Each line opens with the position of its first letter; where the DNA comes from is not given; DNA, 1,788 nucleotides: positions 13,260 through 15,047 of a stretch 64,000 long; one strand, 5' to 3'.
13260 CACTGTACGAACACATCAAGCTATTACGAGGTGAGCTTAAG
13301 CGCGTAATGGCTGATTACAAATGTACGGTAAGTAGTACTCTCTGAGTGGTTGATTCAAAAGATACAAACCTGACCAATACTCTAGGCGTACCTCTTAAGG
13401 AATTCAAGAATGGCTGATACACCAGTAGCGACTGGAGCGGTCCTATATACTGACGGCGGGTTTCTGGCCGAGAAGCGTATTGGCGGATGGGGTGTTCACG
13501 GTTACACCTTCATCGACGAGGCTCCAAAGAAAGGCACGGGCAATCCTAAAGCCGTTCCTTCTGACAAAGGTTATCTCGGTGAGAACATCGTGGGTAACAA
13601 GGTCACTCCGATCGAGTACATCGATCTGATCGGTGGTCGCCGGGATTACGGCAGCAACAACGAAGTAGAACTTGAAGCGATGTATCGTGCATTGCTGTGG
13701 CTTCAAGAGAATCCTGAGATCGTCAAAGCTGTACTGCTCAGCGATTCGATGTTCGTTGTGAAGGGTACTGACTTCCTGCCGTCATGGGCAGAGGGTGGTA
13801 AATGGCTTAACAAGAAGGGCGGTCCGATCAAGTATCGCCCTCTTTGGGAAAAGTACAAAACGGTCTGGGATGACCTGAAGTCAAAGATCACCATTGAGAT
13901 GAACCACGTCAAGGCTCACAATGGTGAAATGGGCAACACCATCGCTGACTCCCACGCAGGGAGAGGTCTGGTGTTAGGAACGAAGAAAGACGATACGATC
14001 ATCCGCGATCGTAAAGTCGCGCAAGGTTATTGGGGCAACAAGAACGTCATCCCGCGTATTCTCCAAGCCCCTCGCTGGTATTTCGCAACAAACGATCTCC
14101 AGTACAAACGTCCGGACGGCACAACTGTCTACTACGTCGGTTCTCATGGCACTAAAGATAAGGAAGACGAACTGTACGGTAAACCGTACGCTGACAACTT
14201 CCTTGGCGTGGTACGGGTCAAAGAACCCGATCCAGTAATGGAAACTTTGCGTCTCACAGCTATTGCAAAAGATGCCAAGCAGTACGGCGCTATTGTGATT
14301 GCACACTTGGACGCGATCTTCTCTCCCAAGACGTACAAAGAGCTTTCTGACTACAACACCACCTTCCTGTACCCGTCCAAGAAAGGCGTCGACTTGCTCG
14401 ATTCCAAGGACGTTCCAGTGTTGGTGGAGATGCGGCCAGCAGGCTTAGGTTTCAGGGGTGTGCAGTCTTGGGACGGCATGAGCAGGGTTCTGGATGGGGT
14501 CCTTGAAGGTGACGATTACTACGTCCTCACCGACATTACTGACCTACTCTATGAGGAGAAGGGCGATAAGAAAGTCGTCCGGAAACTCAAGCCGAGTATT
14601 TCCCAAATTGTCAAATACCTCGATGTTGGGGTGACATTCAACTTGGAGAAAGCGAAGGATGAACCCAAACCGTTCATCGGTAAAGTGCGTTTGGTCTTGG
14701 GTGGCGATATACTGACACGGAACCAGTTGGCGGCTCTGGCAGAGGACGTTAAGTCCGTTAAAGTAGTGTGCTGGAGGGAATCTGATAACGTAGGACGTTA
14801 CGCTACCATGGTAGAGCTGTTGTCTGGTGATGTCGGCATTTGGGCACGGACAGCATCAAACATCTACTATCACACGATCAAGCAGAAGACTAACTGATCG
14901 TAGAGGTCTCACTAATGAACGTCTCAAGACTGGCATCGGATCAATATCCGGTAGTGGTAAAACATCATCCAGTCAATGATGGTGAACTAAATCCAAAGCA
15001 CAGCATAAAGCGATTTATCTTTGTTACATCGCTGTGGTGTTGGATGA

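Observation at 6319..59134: Genome-wide family of CATAA-[GC hairpin]-TATG elements, mostly without U-tracts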

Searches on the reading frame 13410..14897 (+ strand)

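Call 4: search_protein_families(library=pfam, proteins=[window:13410-14897:+])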
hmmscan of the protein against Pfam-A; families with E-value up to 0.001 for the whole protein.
window:13410-14897:+ (495 aa): 1 family
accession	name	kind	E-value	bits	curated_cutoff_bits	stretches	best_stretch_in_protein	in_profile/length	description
PF00075.30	RNase_H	-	1.6e-16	61.2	25.8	1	81-186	40-139/141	RNase H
